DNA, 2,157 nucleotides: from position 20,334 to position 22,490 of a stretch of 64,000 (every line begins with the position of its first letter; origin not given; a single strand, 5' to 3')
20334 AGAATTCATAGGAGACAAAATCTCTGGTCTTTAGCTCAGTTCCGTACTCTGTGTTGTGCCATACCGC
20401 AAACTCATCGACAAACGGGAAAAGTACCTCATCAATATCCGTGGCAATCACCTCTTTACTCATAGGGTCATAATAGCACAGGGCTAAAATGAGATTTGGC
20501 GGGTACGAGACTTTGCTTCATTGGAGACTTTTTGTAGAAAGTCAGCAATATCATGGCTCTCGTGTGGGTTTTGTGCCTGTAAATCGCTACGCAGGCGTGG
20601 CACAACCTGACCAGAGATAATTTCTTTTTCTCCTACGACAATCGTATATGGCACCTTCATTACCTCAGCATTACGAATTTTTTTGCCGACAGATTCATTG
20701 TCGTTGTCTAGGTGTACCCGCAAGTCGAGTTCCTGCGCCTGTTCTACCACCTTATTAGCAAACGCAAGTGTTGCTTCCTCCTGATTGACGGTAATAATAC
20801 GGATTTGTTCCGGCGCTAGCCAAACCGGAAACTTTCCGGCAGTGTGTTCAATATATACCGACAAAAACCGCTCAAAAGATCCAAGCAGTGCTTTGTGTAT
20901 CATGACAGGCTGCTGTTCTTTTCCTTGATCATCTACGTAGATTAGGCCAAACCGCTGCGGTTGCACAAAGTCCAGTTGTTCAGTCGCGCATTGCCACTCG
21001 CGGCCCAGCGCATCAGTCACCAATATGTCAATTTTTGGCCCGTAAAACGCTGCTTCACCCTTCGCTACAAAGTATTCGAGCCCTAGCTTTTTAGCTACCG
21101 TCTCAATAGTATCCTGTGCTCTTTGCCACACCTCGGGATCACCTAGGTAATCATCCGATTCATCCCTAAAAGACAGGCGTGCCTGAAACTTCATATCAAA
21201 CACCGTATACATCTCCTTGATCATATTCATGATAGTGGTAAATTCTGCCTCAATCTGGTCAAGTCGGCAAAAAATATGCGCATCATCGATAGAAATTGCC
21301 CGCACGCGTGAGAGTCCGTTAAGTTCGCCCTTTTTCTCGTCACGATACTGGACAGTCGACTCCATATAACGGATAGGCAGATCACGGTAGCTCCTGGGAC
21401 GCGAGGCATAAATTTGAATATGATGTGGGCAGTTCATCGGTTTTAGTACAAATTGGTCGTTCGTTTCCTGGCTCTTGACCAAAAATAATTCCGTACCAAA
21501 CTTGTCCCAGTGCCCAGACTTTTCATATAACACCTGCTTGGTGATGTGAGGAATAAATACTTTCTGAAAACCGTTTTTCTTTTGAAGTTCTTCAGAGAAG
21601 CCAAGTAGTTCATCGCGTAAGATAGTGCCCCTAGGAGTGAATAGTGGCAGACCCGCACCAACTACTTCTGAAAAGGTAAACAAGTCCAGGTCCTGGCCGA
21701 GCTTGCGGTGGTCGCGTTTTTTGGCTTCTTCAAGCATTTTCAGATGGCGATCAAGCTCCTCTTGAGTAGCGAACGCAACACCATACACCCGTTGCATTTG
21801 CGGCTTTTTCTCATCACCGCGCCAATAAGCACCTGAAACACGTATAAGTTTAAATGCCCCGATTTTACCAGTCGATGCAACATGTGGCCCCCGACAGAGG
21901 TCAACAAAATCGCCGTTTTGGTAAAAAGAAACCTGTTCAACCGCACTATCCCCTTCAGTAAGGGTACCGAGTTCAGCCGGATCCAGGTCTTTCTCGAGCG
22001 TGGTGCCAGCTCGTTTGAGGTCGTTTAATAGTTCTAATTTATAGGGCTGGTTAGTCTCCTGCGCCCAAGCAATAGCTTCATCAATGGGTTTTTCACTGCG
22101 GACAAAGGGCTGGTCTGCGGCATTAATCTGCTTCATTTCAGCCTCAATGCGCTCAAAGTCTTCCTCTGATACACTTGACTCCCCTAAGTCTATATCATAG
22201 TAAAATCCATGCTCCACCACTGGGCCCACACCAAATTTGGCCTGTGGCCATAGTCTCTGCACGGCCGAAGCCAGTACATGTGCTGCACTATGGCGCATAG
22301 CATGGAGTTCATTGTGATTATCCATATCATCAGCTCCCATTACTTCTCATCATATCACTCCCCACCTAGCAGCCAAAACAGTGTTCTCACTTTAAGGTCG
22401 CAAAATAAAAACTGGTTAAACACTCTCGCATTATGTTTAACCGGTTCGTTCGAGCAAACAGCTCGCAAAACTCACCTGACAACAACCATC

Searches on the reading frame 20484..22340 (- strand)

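Call 107: search_protein_families(library=pfam, proteins=[window:20484-22340:-], max_evalue=0.001)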
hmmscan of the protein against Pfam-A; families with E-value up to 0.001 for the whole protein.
window:20484-22340:- (618 aa): 3 families
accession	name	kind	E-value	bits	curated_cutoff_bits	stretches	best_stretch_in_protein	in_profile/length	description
PF00587.30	tRNA-synt_2b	-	5.7e-39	134.4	29.3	1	287-499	2-178/179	tRNA synthetase class II core domain (G, H, P, S and T)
PF07973.19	tRNA_SAD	-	9e-17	61.2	24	1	137-186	1-44/44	Threonyl and Alanyl tRNA synthetase second additional domain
PF03129.25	HGTP_anticodon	-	1.8e-16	60.5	21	1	512-605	1-91/94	Anticodon binding domain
